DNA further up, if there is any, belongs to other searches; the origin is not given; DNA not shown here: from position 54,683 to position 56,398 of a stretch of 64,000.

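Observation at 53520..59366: Five-gene cluster with two GpgS/MpgS-like GT-A synthases, a HAD phosphatase and two GT4 glycosyltransferases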

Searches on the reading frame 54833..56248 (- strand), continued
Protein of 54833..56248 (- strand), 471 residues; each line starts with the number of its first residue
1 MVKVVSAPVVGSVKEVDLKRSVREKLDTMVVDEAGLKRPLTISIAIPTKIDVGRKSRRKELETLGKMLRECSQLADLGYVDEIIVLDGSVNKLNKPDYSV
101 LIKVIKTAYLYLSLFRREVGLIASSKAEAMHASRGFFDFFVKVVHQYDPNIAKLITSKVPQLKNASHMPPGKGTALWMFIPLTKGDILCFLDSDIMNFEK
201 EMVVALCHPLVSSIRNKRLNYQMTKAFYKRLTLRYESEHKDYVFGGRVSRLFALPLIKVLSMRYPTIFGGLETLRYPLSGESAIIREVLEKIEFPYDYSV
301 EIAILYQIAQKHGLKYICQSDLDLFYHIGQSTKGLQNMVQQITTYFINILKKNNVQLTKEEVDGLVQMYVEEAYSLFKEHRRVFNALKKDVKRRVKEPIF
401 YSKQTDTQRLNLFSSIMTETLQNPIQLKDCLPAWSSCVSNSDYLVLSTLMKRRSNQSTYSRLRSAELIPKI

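Call 39: predict_structure(alignment_id=A1)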
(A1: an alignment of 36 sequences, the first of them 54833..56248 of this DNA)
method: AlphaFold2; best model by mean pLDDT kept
length: 471 residues; sequences in the alignment: 36
mean_pLDDT: 92.0   pTM: 0.92
mean pLDDT of the five models: 92.0, 92.0, 91.7, 90.6, 89.5
residues with pLDDT >= 90: 368; 70-90: 87; 50-70: 15; < 50: 1
segments of 3 or more residues with pLDDT < 50: none
pLDDT, mean of each block of 10 residues (from residue 1): 78 96 97 92 94 73 91 94 96 90 92 91 94 95 94 87 81 96 97 94 98 92 97 76 93 98 95 95 98 95 97 96 92 92 95 92 96 95 91 84 94 96 79 91 92 96 92 67
secondary structure, 60 per line:
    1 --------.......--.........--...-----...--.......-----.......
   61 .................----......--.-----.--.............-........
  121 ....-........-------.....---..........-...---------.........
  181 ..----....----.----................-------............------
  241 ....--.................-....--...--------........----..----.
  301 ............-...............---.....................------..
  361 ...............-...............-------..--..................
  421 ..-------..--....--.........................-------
elements in order: E9-12 H18-26 E29-31 E37-39 E42-48 H54-77 E82-87 H99-111 H113-124 H126-133 E141-145 H149-158 H172-182 E187-190 H200-215 E223-234 E241-244 H247-263 H265-268 E282-285 H286-289 H300-312 E317-328 H332-352 H359-375 H377-391 H403-422 H434-437 H440-464

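Call 44: fold_search(model_id=the predicted structure, library=pdb)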
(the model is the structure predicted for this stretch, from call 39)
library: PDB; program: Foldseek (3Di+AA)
matches with E <= 10: 709; with E <= 0.001: 77
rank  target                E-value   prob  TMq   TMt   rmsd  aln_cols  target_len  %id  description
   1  5jqx_A                1.5e-15  1.00  0.48  0.78   3.7       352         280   25  Crystal structure of glucosyl-3-phosphoglycerate synthase from Mycobacterium tuberculosis in complex with phosphoglyce (released 2017-05-24)
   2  7p8g                  1.6e-15  1.00  0.46  0.70   3.5       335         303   25  Crystal structure of Mycobacterium hassiacum glucosyl-3-phosphoglycerate synthase at pH 5.5 - apo form (released 2023-01-25)
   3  5jqx_C                1.7e-15  1.00  0.46  0.77   3.1       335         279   25  Crystal structure of glucosyl-3-phosphoglycerate synthase from Mycobacterium tuberculosis in complex with phosphoglyce (released 2017-05-24)
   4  5jqx_B                1.7e-15  1.00  0.48  0.79   3.2       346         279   25  Crystal structure of glucosyl-3-phosphoglycerate synthase from Mycobacterium tuberculosis in complex with phosphoglyce (released 2017-05-24)
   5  7qoq_B                1.7e-15  1.00  0.47  0.74   3.4       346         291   24  Crystal structure of Mycobacterium hassiacum glucosyl-3-phosphoglycerate synthase at pH 8.5 in complex with UMP and Ma (released 2023-01-18)
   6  4y6n                  1.8e-15  1.00  0.48  0.77   3.5       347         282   25  Crystal structure of glucosyl-3-phosphoglycerate synthase from Mycobacterium tuberculosis in complex with Mn2+, uridine- (released 2015-07-15)
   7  3ckq                  2.2e-15  1.00  0.47  0.71   3.2       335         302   24  Crystal Structure of a Mycobacterial Protein (released 2008-07-29)
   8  4dec                  2.4e-15  1.00  0.48  0.77   3.2       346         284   25  Crystal structure of glucosyl-3-phosphoglycerate synthase from Mycobacterium tuberculosis in complex with Mn2+, uridine- (released 2012-06-06)
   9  7pd5                  2.7e-15  1.00  0.46  0.70   3.0       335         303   25  Crystal structure of Mycobacterium hassiacum glucosyl-3-phosphoglycerate synthase at pH 5.5 in complex with 4-aminobenzo (released 2023-02-15)
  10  4y6u                  2.9e-15  1.00  0.48  0.78   3.2       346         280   25  Mycobacterial protein (released 2015-07-15)
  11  7pvl_B                2.9e-15  1.00  0.47  0.72   3.8       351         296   22  Crystal structure of Mycobacterium hassiacum glucosyl-3-phosphoglycerate synthase at pH 8.5 - apo form (released 2023-04-19)
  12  5juc                  3.4e-15  1.00  0.48  0.78   3.2       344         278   25  Crystal structure of glucosyl-3-phosphoglycerate synthase from Mycobacterium tuberculosis in complex with Mn2+, uridine- (released 2017-05-24)
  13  3ckj                  3.7e-15  1.00  0.47  0.72   3.0       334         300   24  Crystal Structure of a Mycobacterial Protein (released 2008-07-29)
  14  7pdo                  4.2e-15  1.00  0.46  0.71   3.0       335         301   25  Crystal structure of Mycobacterium hassiacum glucosyl-3-phosphoglycerate synthase at pH 5.5 in complex with UDP (released 2023-02-15)
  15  5jt0                  4.4e-15  1.00  0.48  0.79   3.1       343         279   25  Crystal structure of glucosyl-3-phosphoglycerate synthase from Mycobacterium tuberculosis in complex with Mn2+, uridine- (released 2017-05-24)
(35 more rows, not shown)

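Call 53: find_encoding_contigs(protein=P0068, flank=8000, max_places=1)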
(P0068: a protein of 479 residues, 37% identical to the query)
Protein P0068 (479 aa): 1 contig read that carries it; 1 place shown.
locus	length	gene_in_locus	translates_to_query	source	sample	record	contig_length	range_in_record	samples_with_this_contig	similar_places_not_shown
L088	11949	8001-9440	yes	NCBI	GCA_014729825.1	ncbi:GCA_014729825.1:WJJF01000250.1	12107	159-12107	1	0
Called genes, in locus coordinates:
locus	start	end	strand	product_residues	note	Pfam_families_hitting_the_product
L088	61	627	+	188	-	PF13847:Methyltransf_31 (weak), PF08241:Methyltransf_11, PF08242:Methyltransf_12, PF13649:Methyltransf_25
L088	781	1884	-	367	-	PF13183:Fer4_8, PF13534:Fer4_17 (weak), PF02754:CCG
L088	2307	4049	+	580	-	PF00128:Alpha-amylase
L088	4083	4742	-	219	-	PF00702:Hydrolase, PF06888:Put_Phosphatase, PF12710:HAD, PF13419:HAD_2 (faint), PF08282:Hydrolase_3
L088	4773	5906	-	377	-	PF13439:Glyco_transf_4, PF13579:Glyco_trans_4_4, PF20706:GT4-conflict, PF00534:Glycos_transf_1, PF13692:Glyco_trans_1_4, PF13524:Glyco_trans_1_2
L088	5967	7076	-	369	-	PF00534:Glycos_transf_1, PF13692:Glyco_trans_1_4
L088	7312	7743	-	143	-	PF00571:CBS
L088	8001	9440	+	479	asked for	-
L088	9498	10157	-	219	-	-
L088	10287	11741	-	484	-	-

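Call 54: find_encoding_contigs(protein=P0075, flank=8000, max_places=1)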
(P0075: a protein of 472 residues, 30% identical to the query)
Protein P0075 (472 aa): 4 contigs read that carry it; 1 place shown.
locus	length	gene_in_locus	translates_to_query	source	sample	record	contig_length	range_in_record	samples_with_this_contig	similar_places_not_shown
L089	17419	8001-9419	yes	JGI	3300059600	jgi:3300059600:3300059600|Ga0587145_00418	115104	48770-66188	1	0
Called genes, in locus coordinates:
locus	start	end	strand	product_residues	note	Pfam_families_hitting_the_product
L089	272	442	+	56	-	-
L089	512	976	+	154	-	-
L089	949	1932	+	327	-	PF00534:Glycos_transf_1, PF13692:Glyco_trans_1_4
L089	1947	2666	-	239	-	PF05552:MS_channel_1st_1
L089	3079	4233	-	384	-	PF13439:Glyco_transf_4, PF13579:Glyco_trans_4_4, PF20706:GT4-conflict, PF00534:Glycos_transf_1, PF13692:Glyco_trans_1_4, PF13524:Glyco_trans_1_2 (weak)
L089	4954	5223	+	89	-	PF13242:Hydrolase_like, PF13419:HAD_2 (weak)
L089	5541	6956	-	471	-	-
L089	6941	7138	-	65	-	-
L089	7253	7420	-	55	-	-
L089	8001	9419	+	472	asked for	-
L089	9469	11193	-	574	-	PF00128:Alpha-amylase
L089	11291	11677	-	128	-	PF04015:DUF362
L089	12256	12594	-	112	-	-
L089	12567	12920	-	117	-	-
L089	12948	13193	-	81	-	-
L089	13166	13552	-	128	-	-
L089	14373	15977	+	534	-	PF00370:FGGY_N, PF02782:FGGY_C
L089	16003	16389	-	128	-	PF13085:Fer2_3, PF13510:Fer2_4 (weak)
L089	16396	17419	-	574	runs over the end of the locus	PF00890:FAD_binding_2, PF01266:DAO (faint), PF03486:HI0933_like (faint), PF07992:Pyr_redox_2 (faint), PF02910:Succ_DH_flav_C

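Call 55: search_protein_families(library=ncbifam, proteins=[L088:2307-4049:+, L089:9469-11193:-, L088:5967-7076:-, L089:5541-6956:-, L088:10287-11741:-], max_evalue=0.0001)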
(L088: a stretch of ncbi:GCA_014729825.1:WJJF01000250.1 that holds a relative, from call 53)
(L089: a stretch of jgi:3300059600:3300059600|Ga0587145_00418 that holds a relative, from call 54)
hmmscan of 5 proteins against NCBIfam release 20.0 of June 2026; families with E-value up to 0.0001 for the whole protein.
L088:2307-4049:+ (580 aa): 8 families
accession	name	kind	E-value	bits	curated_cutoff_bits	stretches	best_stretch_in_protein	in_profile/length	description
TIGR03852.1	sucrose_gtfA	equivalog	1.3e-66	225.1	334.4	1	50-531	3-467/470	sucrose phosphorylase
TIGR02456.1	treS_nterm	equivalog_domain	1e-43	149.7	678.35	1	69-342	29-311/539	maltose alpha-D-glucosyltransferase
TIGR02403.1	trehalose_treC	equivalog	1.1e-28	100.3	799.05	1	72-236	31-200/544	alpha,alpha-phosphotrehalase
NF008183.0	PRK10933.1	subfamily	2.3e-18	66.2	535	1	70-237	35-208/551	alpha,alpha-phosphotrehalase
NF041090.1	Cyc-maltodext_AglB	equivalog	7.7e-14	51.3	540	1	77-160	73-162/470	cyclomaltodextrinase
NF051899.1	BetGalacBglAAgro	equivalog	1.8e-13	49.8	900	1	81-235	41-203/537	beta-galactosidase BglA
NF008051.0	PRK10785.1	equivalog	5.6e-08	31.4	568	0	81-148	192-264/607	maltodextrin glucosidase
NF041321.1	Alpha-amyl_MalA_Halo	equivalog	1.7e-06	26.7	875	1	61-157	275-378/666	alpha-amylase MalA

L089:9469-11193:- (574 aa): 8 families
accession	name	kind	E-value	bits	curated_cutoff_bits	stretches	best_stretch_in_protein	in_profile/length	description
TIGR03852.1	sucrose_gtfA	equivalog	5.4e-66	223.1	334.4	1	55-541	3-467/470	sucrose phosphorylase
TIGR02456.1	treS_nterm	equivalog_domain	1.4e-52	178.9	678.35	1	62-354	18-314/539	maltose alpha-D-glucosyltransferase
TIGR02403.1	trehalose_treC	equivalog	2.2e-30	105.8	799.05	1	80-241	34-196/544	alpha,alpha-phosphotrehalase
NF008183.0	PRK10933.1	subfamily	7.1e-25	87.7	535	1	81-245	41-207/551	alpha,alpha-phosphotrehalase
NF051899.1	BetGalacBglAAgro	equivalog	2.1e-21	76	900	1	70-245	26-204/537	beta-galactosidase BglA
NF008051.0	PRK10785.1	equivalog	4.3e-13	48.3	568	1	81-167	187-287/607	maltodextrin glucosidase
NF041090.1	Cyc-maltodext_AglB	equivalog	6e-13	48.4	540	1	81-165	73-163/470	cyclomaltodextrinase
NF041321.1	Alpha-amyl_MalA_Halo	equivalog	3.5e-08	32.3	875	1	80-167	289-384/666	alpha-amylase MalA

L088:5967-7076:- (369 aa): 6 families
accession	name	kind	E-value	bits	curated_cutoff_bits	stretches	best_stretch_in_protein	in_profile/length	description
NF041101.1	manno_glu_gly_synth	equivalog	5.5e-16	58.3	640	1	9-297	78-346/431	mannosylglucosylglycerate synthase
NF012028.0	PRK15484.1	subfamily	3.2e-09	36.4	618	1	120-320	161-327/380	lipopolysaccharide N-acetylglucosaminyltransferase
TIGR03999.1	thiol_BshA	equivalog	2.8e-08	33.1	273.7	1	263-323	265-325/375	N-acetyl-alpha-D-glucosaminyl L-malate synthase BshA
NF038229.1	Glyco4_Geo_Pelo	equivalog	5.6e-08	32.2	400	1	257-322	224-289/338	GPMC system family 4 glycosyltransferase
TIGR04047.1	MSMEG_0565_glyc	hypoth_equivalog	1.7e-07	30.6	259.85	1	257-354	263-361/373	MSMEG_0565 family glycosyltransferase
NF053513.1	Gtran_IagA_BgsA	equivalog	1.3e-05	24.4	460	0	257-319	222-284/333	LTA glycolipid anchor biosynthesis glycosyltransferase, IagA/BgsA family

L089:5541-6956:- (471 aa): 0 families

L088:10287-11741:- (484 aa): 0 families
